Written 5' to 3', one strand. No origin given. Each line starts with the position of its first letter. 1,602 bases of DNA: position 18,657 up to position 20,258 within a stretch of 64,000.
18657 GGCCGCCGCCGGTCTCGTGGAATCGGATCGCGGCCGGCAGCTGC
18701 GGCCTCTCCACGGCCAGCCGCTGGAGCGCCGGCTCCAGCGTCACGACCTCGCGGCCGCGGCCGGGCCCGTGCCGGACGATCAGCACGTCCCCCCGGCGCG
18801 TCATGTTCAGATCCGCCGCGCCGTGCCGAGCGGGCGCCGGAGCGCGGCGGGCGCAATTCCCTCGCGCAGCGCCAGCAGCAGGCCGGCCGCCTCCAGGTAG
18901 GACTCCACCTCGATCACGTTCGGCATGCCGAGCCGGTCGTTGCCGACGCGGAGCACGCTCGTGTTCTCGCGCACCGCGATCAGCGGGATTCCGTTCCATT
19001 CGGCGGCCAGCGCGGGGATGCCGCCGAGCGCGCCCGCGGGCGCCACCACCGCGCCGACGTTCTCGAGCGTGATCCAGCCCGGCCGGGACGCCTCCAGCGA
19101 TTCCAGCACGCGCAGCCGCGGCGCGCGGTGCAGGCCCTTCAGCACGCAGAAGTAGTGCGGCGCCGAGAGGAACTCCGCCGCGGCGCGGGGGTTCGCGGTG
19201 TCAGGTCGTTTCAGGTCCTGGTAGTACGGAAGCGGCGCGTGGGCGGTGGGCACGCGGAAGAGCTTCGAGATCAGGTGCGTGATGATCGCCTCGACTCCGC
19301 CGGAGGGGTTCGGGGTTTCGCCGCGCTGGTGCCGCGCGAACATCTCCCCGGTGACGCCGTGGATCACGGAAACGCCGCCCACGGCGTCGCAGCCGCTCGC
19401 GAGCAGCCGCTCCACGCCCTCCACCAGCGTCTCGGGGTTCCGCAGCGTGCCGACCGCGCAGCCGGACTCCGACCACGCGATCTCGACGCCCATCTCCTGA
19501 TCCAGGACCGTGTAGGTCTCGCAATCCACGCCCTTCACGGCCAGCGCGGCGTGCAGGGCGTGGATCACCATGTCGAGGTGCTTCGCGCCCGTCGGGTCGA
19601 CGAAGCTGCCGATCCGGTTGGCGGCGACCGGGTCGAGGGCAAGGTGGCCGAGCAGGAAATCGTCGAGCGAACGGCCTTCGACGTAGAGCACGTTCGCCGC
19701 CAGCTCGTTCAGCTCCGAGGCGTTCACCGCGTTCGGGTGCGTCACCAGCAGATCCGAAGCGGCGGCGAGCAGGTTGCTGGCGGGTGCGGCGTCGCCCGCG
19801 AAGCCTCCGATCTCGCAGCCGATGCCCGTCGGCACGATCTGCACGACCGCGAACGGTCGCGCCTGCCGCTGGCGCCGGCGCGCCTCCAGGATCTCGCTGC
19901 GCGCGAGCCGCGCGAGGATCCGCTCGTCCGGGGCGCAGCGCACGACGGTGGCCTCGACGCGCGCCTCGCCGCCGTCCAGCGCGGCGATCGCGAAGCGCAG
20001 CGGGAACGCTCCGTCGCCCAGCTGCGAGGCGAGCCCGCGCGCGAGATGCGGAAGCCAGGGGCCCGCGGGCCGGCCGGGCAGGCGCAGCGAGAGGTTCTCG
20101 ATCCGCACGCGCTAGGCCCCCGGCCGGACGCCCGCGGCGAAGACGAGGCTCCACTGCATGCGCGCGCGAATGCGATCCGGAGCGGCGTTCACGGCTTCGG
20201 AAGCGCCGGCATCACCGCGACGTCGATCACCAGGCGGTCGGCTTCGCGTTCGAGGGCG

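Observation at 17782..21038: Uncharacterised operon: Cys4 mini-protein, tandem-ACT protein, DUF3326 and ATP-grasp ligase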

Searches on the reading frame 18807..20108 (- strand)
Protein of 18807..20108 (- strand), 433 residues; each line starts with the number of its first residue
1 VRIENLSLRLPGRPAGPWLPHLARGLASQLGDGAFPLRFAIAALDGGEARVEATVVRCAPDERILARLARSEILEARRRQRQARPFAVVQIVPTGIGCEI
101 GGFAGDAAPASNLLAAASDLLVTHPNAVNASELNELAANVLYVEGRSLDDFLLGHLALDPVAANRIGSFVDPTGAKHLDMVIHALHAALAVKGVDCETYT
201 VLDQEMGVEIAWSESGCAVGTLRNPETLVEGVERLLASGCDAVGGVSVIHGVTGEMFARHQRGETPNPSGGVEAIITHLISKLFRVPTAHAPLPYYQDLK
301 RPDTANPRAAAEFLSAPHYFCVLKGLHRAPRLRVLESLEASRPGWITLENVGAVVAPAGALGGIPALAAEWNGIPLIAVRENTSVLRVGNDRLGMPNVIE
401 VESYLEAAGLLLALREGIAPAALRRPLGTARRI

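Call 3: search_protein_families(library=pfam, proteins=[window:18807-20108:-], max_evalue=0.01)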
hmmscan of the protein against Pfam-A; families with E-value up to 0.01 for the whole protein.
window:18807-20108:- (433 aa): 1 family
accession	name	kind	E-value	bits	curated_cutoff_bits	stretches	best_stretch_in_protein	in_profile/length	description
PF11805.13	DUF3326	-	2.8e-88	296.6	25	1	88-424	2-337/337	Protein of unknown function (DUF3326)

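Call 4: search_protein_families(library=ncbifam, proteins=[window:18807-20108:-], max_evalue=0.01)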
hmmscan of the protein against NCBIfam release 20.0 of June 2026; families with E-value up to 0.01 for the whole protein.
window:18807-20108:- (433 aa): 0 families

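Call 10: search_solved_structures(query=window:18807-20108:-, max_evalue=1)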
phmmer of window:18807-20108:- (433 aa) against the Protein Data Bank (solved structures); distinct sequences matched with E-value up to 1: 0.

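Call 19: find_homologous_proteins(query=window:18807-20108:-)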
Query window:18807-20108:- (433 aa): 2617 proteins with E <= 0.001 among 8000 candidates; the best 120 are listed.
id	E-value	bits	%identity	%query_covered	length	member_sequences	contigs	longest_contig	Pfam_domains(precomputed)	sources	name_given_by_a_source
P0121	2.4e-281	951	100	100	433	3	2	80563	PF11805.14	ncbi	ncbi:MAG TPA: DUF3326 domain-containing protein [Myxococcota bacterium]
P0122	1.8e-250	849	89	100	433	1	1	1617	PF11805.14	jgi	-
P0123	2.6e-249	845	88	100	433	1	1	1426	PF11805.14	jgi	jgi:hypothetical protein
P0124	2.1e-245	832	88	100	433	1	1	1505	PF11805.14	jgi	jgi:Protein of unknown function (DUF3326)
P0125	7.0e-244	827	87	100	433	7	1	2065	PF11805.14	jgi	jgi:hypothetical protein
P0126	3.5e-243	825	85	100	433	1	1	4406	PF11805.14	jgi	jgi:hypothetical protein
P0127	2.9e-228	776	82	97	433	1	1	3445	PF11805.14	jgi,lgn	jgi:hypothetical protein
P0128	7.3e-212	722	79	100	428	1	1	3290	PF11805.14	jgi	jgi:hypothetical protein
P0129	1.1e-207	708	74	100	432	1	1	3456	PF11805.14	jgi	jgi:Protein of unknown function (DUF3326)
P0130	2.5e-203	694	74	100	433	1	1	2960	PF11805.14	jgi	jgi:hypothetical protein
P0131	1.4e-196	671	72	100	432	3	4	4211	PF11805.14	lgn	-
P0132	3.3e-178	611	62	100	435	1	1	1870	PF11805.14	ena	-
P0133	1.1e-176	606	64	100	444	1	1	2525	PF11805.14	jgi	jgi:hypothetical protein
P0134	1.7e-175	602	64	100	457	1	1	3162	PF11805.14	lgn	-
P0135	2.9e-175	601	62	100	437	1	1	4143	PF11805.14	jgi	jgi:hypothetical protein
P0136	6.1e-175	600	63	100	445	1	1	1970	PF11805.14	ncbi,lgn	-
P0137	4.7e-174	597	63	100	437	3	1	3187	PF11805.14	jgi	jgi:hypothetical protein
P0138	1.1e-173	596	62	100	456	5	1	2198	PF11805.14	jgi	-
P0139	2.8e-173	595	63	100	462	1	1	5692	PF11805.14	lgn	-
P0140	1.5e-172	592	63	100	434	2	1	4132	PF11805.14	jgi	-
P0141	2.2e-172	592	62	100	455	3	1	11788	PF11805.14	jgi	jgi:hypothetical protein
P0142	4.8e-172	591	62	100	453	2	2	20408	PF11805.14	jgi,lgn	jgi:hypothetical protein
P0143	6.0e-172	590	64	100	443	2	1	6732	PF11805.14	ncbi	-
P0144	6.3e-172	590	63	100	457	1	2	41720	PF11805.14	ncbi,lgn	ncbi:MAG: DUF3326 domain-containing protein [Candidatus Binatia bacterium]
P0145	6.4e-172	590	64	100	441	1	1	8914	PF11805.14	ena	-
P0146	6.7e-172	590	62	100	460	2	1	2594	PF11805.14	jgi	jgi:hypothetical protein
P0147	1.5e-171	589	65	96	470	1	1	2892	PF11805.14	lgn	-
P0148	1.6e-171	589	62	100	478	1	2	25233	PF11805.14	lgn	-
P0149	2.0e-171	589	61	100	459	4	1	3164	PF11805.14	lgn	-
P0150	2.2e-171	588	61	100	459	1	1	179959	PF11805.14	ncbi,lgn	-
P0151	2.2e-171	588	64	99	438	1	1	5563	PF11805.14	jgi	jgi:hypothetical protein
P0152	3.1e-171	588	62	100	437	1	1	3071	PF11805.14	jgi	jgi:hypothetical protein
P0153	3.2e-171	588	61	100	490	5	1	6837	PF11805.14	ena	-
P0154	4.6e-171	587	61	100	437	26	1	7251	PF11805.14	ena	-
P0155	6.2e-171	587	62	100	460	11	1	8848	PF11805.14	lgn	-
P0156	1.2e-170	586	62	100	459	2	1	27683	PF11805.14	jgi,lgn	-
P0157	1.4e-170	586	62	100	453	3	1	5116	PF11805.14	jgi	jgi:hypothetical protein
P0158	2.0e-170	585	63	100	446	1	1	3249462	PF11805.14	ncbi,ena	-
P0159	5.9e-170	584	61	100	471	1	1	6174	PF11805.14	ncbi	-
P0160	6.0e-170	584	60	100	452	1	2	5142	PF11805.14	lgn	-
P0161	1.2e-169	583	61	100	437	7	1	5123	PF11805.14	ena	-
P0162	1.3e-169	583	61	100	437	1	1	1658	PF11805.14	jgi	jgi:hypothetical protein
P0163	1.5e-169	582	60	99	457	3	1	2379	PF11805.14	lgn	-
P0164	1.6e-169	582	62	99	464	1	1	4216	PF11805.14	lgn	-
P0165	2.0e-169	582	63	100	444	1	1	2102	PF11805.14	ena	-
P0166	2.2e-169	582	63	100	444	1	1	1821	PF11805.14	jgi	jgi:Protein of unknown function (DUF3326)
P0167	2.7e-169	582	61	100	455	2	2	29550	PF11805.14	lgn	-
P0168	3.1e-169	581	63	100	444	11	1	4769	PF11805.14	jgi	jgi:Protein of unknown function (DUF3326)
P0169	3.5e-169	581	61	100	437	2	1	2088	PF11805.14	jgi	jgi:Protein of unknown function (DUF3326)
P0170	3.8e-169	581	60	100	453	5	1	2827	PF11805.14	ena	-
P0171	4.0e-169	581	63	100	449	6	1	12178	PF11805.14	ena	-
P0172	4.0e-169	581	61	100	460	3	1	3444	PF11805.14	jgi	jgi:hypothetical protein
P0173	4.1e-169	581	61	100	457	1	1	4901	PF11805.14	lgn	-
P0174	5.3e-169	581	60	100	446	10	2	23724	PF11805.14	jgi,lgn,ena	jgi:hypothetical protein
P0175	6.9e-169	580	61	100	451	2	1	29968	PF11805.14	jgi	jgi:Protein of unknown function (DUF3326)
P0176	7.9e-169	580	61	100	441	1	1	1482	PF11805.14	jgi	jgi:hypothetical protein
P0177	8.6e-169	580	60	100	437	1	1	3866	PF11805.14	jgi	jgi:hypothetical protein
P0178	8.6e-169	580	62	100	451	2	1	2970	PF11805.14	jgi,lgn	jgi:hypothetical protein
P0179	1.1e-168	580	63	100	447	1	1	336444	PF11805.14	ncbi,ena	-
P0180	1.4e-168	579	61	100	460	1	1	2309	PF11805.14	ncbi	-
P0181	1.6e-168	579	63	100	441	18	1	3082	PF11805.14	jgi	-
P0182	2.0e-168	579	61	100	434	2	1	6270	PF11805.14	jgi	-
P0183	2.5e-168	578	64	100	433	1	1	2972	PF11805.14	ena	-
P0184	4.1e-168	578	61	100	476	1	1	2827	PF11805.14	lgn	-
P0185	4.3e-168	578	62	100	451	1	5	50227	PF11805.14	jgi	jgi:hypothetical protein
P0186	4.4e-168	578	61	100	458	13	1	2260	PF11805.14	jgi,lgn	jgi:hypothetical protein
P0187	4.6e-168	577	62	100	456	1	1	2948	PF11805.14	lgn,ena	-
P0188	5.4e-168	577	60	100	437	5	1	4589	PF11805.14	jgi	jgi:hypothetical protein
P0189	1.0e-167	576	61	100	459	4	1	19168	PF11805.14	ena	-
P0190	1.2e-167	576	61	100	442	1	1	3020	PF11805.14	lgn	-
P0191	1.4e-167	576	62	100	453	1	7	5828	PF11805.14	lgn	-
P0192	1.4e-167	576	60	100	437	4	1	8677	PF11805.14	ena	-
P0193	1.5e-167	576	60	100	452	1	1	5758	PF11805.14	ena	-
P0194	1.5e-167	576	62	100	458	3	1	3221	PF11805.14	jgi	jgi:hypothetical protein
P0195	2.4e-167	575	61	100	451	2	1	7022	PF11805.14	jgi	jgi:hypothetical protein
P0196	2.4e-167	575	60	100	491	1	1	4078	PF11805.14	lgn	-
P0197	2.5e-167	575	59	100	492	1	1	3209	PF11805.14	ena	-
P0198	4.4e-167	574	61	100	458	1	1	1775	PF11805.14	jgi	jgi:hypothetical protein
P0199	6.6e-167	574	61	100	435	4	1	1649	PF11805.14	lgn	-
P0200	6.8e-167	574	60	100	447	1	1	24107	PF11805.14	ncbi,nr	ncbi:MAG: DUF3326 domain-containing protein [Anaerolineae bacterium]|nr:DUF3326 domain-containing pr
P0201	9.1e-167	573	60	100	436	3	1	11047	PF11805.14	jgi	-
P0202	1.1e-166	573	61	100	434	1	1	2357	PF11805.14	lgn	-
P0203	1.3e-166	573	60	100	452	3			PF11805.14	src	-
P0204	1.4e-166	573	62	100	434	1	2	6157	PF11805.14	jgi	jgi:Protein of unknown function (DUF3326)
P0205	1.5e-166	573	60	100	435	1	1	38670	PF11805.14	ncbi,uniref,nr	ncbi:DUF3326 domain-containing protein [filamentous cyanobacterium LEGE 11480]|uniref:DUF3326 domain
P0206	1.5e-166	572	60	100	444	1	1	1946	PF11805.14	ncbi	-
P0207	2.3e-166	572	63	100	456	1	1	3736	PF11805.14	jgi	jgi:hypothetical protein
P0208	3.1e-166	571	60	100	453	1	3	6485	PF11805.14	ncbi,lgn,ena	-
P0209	4.0e-166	571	62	100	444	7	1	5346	PF11805.14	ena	-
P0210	4.4e-166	571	63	96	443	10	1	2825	PF11805.14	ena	-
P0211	4.6e-166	571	62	100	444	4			PF11805.14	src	-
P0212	6.2e-166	570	61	99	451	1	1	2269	PF11805.14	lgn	-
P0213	6.8e-166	570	61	100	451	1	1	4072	PF11805.14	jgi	jgi:hypothetical protein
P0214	8.0e-166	570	62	100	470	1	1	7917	PF11805.14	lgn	-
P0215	1.4e-165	569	62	100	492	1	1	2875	PF11805.14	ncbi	-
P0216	1.4e-165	569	60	100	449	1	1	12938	PF11805.14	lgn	-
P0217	1.7e-165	569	59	100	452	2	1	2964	PF11805.14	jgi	jgi:hypothetical protein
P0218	1.8e-165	569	59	99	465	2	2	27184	PF11805.14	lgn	-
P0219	1.8e-165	569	61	100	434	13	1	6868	PF11805.14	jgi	-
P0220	3.8e-165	568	60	100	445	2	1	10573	PF11805.14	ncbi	-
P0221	4.3e-165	568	61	96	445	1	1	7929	PF11805.14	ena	-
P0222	5.2e-165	567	63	100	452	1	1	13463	PF11805.14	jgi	jgi:hypothetical protein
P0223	1.4e-164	566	62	100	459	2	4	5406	PF11805.14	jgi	jgi:hypothetical protein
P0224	1.5e-164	566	63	100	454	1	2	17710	PF11805.14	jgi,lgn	jgi:hypothetical protein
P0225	2.6e-164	565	62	100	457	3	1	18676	PF11805.14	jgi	jgi:Protein of unknown function (DUF3326)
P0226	2.6e-164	565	61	100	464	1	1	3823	PF11805.14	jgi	jgi:hypothetical protein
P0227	3.4e-164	565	60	100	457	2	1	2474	PF11805.14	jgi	jgi:hypothetical protein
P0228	5.5e-164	564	61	100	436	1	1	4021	PF11805.14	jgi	jgi:Protein of unknown function (DUF3326)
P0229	5.8e-164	564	61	100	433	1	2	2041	PF11805.14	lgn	-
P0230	6.8e-164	564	61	100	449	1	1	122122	PF11805.14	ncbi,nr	ncbi:MAG: DUF3326 domain-containing protein [Bryobacteraceae bacterium]|nr:DUF3326 domain-containing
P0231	7.3e-164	564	61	100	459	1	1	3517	PF11805.14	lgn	-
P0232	8.4e-164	563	59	100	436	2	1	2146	PF11805.14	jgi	jgi:hypothetical protein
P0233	1.0e-163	563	59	100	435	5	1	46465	PF11805.14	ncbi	ncbi:MAG: DUF3326 domain-containing protein [Cyanobacteria bacterium J06627_32]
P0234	1.2e-163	563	62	100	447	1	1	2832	PF11805.14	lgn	-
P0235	1.3e-163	563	61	100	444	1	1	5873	PF11805.14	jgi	jgi:hypothetical protein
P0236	1.8e-163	562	59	100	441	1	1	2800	PF11805.14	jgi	jgi:Protein of unknown function (DUF3326)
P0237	2.0e-163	562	61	100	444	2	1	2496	PF11805.14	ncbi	-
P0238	2.9e-163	562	61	100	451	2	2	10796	PF11805.14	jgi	jgi:hypothetical protein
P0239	3.7e-163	561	61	100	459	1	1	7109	PF11805.14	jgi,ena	-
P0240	4.3e-163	561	61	100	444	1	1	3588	PF11805.14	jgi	jgi:hypothetical protein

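Call 27: find_related_loci(query=A2, collection=metagenome_contigs, flank=8000)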
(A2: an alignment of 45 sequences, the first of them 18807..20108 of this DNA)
Query A2 (433 aa) in metagenome_contigs; peptide patterns used: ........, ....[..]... (x = any residue, [..] = any of these).
420 stretches matched a pattern; 305 encode a relative of the query (tblastn E <= 1e-3); the best 80 are kept; 80 distinct loci.
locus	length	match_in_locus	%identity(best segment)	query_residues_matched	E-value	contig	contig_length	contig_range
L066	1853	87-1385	87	1-433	0e+0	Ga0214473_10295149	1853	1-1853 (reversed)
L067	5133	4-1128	89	59-433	0e+0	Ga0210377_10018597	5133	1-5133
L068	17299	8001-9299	62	1-433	0e+0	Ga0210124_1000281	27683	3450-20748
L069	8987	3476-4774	63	1-433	0e+0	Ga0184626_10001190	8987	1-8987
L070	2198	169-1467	62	1-433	0e+0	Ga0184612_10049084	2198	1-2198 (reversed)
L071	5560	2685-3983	61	1-433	0e+0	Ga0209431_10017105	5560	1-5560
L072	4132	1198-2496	63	1-433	0e+0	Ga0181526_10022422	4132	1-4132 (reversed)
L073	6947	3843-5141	61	1-433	0e+0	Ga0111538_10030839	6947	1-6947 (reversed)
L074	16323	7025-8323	61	1-433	4e-179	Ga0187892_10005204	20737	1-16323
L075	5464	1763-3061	60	1-433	0e+0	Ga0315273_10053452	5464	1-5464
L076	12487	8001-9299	61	1-433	3e-177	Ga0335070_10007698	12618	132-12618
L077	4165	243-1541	61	1-433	0e+0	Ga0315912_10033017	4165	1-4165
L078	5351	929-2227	61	1-433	2e-180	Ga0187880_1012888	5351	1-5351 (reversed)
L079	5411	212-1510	63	1-433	4e-180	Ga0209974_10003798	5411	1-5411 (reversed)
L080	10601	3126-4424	60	1-433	1e-175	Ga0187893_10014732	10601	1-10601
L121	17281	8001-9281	59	1-427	1e-160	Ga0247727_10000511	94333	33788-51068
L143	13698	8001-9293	53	1-432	3e-145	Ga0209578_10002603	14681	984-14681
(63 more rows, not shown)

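Call 34: predict_structure(alignment_id=A2)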
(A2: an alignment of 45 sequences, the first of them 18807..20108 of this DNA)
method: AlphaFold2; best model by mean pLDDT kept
length: 433 residues; sequences in the alignment: 45
mean_pLDDT: 85.6   pTM: 0.90
mean pLDDT of the five models: 85.6, 84.4, 84.1, 81.7, 81.1
residues with pLDDT >= 90: 239; 70-90: 132; 50-70: 55; < 50: 7
segments of 3 or more residues with pLDDT < 50: 101-104
pLDDT, mean of each block of 10 residues (from residue 1): 94 87 93 92 88 93 89 91 94 62 61 92 72 65 93 97 94 82 89 92 89 86 93 97 77 79 78 90 93 62 66 66 90 94 95 93 95 95 81 93 93 93 72 64
secondary structure, 60 per line:
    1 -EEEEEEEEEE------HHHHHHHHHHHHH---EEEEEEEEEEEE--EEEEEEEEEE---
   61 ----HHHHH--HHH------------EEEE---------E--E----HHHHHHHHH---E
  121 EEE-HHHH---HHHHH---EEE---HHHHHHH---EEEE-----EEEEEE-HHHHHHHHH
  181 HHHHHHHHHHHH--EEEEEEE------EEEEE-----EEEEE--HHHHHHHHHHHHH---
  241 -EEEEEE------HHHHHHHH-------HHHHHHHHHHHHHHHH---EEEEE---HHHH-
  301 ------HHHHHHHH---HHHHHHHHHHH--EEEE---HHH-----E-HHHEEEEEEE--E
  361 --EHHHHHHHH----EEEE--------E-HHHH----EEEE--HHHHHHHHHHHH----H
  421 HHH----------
elements in order: E2-11 H18-30 E34-45 E48-57 H65-69 E87-90 H108-116 E120-123 H125-128 H132-136 E140-142 H146-152 E156-159 E165-170 H172-192 E195-201 E208-212 E218-222 H225-237 E242-247 H254-261 H269-284 E288-292 H296-299 H307-314 H318-328 E331-334 E351-357 H364-371 E376-379 H390-393 E398-401 H404-415 H420-423

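Call 39: fold_search(model_id=the predicted structure, library=pdb)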
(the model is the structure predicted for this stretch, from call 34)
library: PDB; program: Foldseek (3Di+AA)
matches with E <= 10: 1102; with E <= 0.001: 0
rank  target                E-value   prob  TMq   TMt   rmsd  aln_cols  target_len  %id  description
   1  2iya_A                1.2e-03  0.63  0.15  0.16  18.6       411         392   11  The crystal structure of macrolide glycosyltransferases: A blueprint for antibiotic engineering (released 2007-03-27)
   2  4rie_A                1.4e-03  0.60  0.15  0.17  18.7       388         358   13  Landomycin Glycosyltransferase LanGT2 (released 2015-01-28)
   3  4v7g_A1               1.6e-03  0.99  0.21  0.49   8.7       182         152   13  Crystal Structure of Lumazine Synthase from Bacillus Anthracis (released 2014-07-09)
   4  2p9h_A                5.4e-03  0.51  0.15  0.22  21.4       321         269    8  High resolution structure of the Lactose Repressor bound to IPTG (released 2007-06-19)
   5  3edc_A                6.1e-03  0.63  0.16  0.23  23.2       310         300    9  Crystal Structure of a 1.6-hexanediol Bound Tetrameric Form of Escherichia coli Lac-repressor Refined to 2.1 Resolutio (released 2008-11-25)
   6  4rih_B                9.0e-03  0.30  0.15  0.17  19.6       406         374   14  Chimeric Glycosyltransferase LanGT2S8Ac, carbasugar substrate complex (released 2015-01-28)
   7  1w19_C                1.1e-02  0.97  0.19  0.48   8.1       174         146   18  Lumazine Synthase from Mycobacterium tuberculosis bound to 3-(1,3,7- trihydro-9-D-ribityl-2,6,8-purinetrione-7-yl)prop (released 2005-03-02)
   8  1kz4_E                1.1e-02  0.95  0.19  0.46   9.9       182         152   13  Mutant enzyme W63Y Lumazine Synthase from S.pombe (released 2002-07-24)
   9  1kz6_C                1.1e-02  0.95  0.20  0.46   9.1       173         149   15  Mutant enzyme W63Y/L119F Lumazine Synthase from S.pombe (released 2002-07-24)
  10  1kz9_A                1.2e-02  0.93  0.19  0.46   8.8       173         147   14  Mutant Enzyme L119F Lumazine Synthase from S.pombe (released 2002-07-24)
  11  4j07_D                1.3e-02  0.90  0.18  0.42   8.9       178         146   16  Crystal structure of a PROBABLE RIBOFLAVIN SYNTHASE, BETA CHAIN RIBH (6,7-dimethyl-8-ribityllumazine synthase, DMRL sy (released 2013-03-06)
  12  4j07_A                1.4e-02  0.87  0.18  0.41   9.5       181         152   16  Crystal structure of a PROBABLE RIBOFLAVIN SYNTHASE, BETA CHAIN RIBH (6,7-dimethyl-8-ribityllumazine synthase, DMRL sy (released 2013-03-06)
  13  6j31_A                1.4e-02  0.23  0.14  0.16  17.8       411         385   10  Crystal Structure Analysis of the Glycotransferase of kitacinnamycin (released 2020-01-15)
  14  4j07_B                1.5e-02  0.91  0.18  0.43   8.9       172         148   17  Crystal structure of a PROBABLE RIBOFLAVIN SYNTHASE, BETA CHAIN RIBH (6,7-dimethyl-8-ribityllumazine synthase, DMRL sy (released 2013-03-06)
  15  4j07_C                1.6e-02  0.92  0.18  0.44   8.5       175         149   16  Crystal structure of a PROBABLE RIBOFLAVIN SYNTHASE, BETA CHAIN RIBH (6,7-dimethyl-8-ribityllumazine synthase, DMRL sy (released 2013-03-06)
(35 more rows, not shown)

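Call 53: search_solved_structures(query=A2, max_evalue=10)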
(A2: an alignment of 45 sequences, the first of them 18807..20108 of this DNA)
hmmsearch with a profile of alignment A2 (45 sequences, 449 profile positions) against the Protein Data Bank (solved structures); distinct sequences matched with E-value up to 10: 0.
